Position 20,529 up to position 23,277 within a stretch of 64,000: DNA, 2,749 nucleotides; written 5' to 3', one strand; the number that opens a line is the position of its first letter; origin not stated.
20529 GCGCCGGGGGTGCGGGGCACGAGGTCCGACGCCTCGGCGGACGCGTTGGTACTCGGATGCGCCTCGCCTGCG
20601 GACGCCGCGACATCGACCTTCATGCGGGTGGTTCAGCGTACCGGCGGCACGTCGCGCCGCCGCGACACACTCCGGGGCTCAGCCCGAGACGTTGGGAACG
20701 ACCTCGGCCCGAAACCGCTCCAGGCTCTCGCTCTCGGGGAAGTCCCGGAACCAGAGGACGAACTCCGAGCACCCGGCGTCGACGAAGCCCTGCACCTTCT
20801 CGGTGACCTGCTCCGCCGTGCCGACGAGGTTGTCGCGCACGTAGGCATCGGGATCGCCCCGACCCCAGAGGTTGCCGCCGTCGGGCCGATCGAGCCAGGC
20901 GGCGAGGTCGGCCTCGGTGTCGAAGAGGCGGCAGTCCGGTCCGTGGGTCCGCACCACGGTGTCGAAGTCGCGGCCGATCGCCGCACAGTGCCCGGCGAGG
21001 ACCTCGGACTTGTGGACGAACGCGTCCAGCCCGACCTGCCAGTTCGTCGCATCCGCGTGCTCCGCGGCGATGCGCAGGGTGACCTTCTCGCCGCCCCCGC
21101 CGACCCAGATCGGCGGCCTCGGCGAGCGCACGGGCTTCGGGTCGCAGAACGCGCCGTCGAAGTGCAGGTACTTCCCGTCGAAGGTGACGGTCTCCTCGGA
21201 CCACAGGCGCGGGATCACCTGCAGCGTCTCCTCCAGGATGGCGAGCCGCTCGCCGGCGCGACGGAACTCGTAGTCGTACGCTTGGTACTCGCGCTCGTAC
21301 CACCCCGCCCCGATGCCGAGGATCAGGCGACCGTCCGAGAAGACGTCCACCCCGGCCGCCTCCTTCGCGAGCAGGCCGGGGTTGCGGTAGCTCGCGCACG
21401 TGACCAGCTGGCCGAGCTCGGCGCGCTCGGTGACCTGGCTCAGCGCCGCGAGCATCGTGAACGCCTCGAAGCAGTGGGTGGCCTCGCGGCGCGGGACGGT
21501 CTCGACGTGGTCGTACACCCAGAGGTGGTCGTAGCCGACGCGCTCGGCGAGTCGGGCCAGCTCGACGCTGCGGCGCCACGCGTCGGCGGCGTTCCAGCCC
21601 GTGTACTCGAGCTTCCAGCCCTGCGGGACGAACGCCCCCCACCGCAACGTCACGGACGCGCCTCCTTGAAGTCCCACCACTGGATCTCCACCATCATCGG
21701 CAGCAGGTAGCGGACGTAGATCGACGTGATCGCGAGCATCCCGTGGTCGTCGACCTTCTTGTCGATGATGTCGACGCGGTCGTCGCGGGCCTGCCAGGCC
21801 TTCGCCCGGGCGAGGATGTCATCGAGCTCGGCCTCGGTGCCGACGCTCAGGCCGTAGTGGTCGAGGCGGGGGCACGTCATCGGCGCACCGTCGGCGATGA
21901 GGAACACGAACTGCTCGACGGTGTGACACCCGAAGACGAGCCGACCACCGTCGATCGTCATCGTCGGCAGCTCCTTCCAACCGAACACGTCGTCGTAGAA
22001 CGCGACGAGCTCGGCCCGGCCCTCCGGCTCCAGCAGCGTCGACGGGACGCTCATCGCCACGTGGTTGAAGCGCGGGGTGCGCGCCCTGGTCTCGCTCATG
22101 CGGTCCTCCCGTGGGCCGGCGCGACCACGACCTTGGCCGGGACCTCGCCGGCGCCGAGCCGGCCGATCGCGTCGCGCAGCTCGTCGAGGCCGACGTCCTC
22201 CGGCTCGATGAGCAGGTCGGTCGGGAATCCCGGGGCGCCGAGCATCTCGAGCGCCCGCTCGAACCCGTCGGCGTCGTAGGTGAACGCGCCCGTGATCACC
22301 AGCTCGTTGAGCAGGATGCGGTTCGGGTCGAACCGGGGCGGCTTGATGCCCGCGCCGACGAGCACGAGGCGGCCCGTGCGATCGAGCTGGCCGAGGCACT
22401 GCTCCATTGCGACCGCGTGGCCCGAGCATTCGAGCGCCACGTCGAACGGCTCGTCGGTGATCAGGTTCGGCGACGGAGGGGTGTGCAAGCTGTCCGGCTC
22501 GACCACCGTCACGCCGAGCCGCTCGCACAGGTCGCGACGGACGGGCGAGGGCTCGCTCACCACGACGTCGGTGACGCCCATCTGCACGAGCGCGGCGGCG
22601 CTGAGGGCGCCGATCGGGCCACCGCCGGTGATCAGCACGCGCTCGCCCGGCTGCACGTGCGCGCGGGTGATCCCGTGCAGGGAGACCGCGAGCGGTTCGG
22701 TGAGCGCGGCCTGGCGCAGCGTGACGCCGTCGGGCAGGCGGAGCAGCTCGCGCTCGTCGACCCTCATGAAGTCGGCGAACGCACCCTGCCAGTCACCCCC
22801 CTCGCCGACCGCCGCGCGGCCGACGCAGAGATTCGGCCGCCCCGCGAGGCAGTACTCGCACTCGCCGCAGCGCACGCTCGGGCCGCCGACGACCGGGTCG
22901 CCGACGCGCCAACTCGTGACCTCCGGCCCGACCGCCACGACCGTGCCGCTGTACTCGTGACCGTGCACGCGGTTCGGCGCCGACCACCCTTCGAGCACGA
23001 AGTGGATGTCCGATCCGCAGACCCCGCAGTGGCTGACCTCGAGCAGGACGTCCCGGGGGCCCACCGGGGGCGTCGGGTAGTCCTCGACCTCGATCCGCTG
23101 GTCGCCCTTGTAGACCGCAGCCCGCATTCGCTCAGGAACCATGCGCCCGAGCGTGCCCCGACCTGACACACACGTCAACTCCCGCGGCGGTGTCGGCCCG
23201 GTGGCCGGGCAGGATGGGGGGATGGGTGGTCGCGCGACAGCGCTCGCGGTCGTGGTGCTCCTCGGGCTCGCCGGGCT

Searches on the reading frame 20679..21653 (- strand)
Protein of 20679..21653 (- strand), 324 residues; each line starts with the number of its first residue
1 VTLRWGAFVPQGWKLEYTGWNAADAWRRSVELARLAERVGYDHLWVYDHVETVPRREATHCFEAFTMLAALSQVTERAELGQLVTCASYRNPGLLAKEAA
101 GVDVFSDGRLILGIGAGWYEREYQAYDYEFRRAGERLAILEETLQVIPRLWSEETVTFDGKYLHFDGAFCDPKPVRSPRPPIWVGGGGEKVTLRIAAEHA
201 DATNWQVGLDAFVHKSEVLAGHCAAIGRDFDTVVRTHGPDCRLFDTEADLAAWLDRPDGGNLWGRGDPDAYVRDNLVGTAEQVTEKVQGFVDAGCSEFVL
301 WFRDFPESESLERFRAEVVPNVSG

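Call 15: search_protein_families(library=pfam, proteins=[window:20679-21653:-])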
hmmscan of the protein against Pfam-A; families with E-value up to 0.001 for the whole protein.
window:20679-21653:- (324 aa): 1 family
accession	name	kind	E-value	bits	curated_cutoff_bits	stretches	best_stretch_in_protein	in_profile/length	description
PF00296.26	Bac_luciferase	-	1.2e-47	163.3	27.9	1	24-234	20-224/314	Luciferase-like monooxygenase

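Call 102: search_protein_families(library=ncbifam, proteins=[window:20679-21653:-], max_evalue=0.00001)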
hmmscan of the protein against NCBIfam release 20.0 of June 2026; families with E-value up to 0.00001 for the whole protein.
window:20679-21653:- (324 aa): 28 families (the best 25 are shown)
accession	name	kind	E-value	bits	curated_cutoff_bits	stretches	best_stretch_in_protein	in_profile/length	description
TIGR03560.1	F420_Rv1855c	subfamily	6.5e-76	255.1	231.4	1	22-236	8-225/227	TIGR03560 family F420-dependent LLM class oxidoreductase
TIGR03856.1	F420_MSMEG_2906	subfamily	2.4e-51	174.7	243.7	1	25-237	14-208/249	LLM class F420-dependent oxidoreductase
TIGR03619.1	F420_Rv2161c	subfamily_domain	2.6e-50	171.3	166.9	1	31-300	2-245/247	TIGR03619 family F420-dependent LLM class oxidoreductase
TIGR03621.1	F420_MSMEG_2516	subfamily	1.9e-43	148.7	213.15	1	25-202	12-172/295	TIGR03621 family F420-dependent LLM class oxidoreductase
TIGR04021.1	LLM_DMSO2_sfnG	equivalog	4.6e-29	101.9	382.95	1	28-202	29-199/350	dimethylsulfone monooxygenase SfnG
TIGR03557.1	F420_G6P_family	subfamily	2.4e-25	89.3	210.4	1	29-203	15-185/316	TIGR03557 family F420-dependent LLM class oxidoreductase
TIGR03571.1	lucif_BA3436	subfamily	5.7e-25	88.2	303.9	1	23-192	27-195/304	TIGR03571 family LLM class oxidoreductase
TIGR04465.1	ArgArg_F420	equivalog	1.9e-23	83.1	470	1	28-221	61-247/364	F420-dependent hydroxymycolic acid dehydrogenase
TIGR03565.1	alk_sulf_monoox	equivalog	1.2e-21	77.2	518.2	1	58-237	49-226/346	FMNH2-dependent alkanesulfonate monooxygenase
NF002619.0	PRK02271.1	equivalog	1.4e-21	77.2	276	1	29-202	16-173/329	5,10-methylenetetrahydromethanopterin reductase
NF001939.1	PRK00719.1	subfamily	1.8e-19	69.8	510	1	59-237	50-226/373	alkanesulfonate monooxygenase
TIGR03555.1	F420_mer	equivalog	1.8e-18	67.1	348.7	1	29-202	14-172/325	5,10-methylenetetrahydromethanopterin reductase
TIGR03554.1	F420_G6P_DH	equivalog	4.7e-18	65.3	420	1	22-192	11-180/331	glucose-6-phosphate dehydrogenase (coenzyme-F420)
TIGR03564.1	F420_MSMEG_4879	subfamily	1.4e-17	64.2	234.25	1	33-299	5-264/265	TIGR03564 family F420-dependent LLM class oxidoreductase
TIGR03854.1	F420_MSMEG_3544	hypoth_equivalog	2e-15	56.9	295.6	1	37-321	23-288/290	TIGR03854 family LLM class F420-dependent oxidoreductase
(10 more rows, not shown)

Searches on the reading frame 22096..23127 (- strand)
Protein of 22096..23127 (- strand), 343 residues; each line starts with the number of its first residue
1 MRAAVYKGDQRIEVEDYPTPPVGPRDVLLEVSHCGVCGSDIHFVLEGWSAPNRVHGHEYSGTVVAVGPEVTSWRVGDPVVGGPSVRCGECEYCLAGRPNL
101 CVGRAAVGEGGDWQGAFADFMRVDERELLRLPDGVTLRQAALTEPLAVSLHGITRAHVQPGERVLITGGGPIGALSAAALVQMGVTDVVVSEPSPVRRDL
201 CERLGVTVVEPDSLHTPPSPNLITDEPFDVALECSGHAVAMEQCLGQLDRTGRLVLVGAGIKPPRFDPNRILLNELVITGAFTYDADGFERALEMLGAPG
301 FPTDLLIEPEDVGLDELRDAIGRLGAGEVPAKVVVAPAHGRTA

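Call 15: search_protein_families(library=pfam, proteins=[window:22096-23127:-])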
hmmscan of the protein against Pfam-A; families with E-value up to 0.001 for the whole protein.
window:22096-23127:- (343 aa): 3 families
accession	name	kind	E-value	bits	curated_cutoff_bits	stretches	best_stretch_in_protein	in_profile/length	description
PF08240.17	ADH_N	-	3.2e-26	92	23.5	1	23-133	1-104/104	Alcohol dehydrogenase GroES-like domain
PF00107.32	ADH_zinc_N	-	1.4e-18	67.6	31.8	1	171-296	1-127/129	Zinc-binding dehydrogenase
PF16912.11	Glu_dehyd_C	-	1.5e-10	41.4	34.9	1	142-297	6-174/211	Glucose dehydrogenase C-terminus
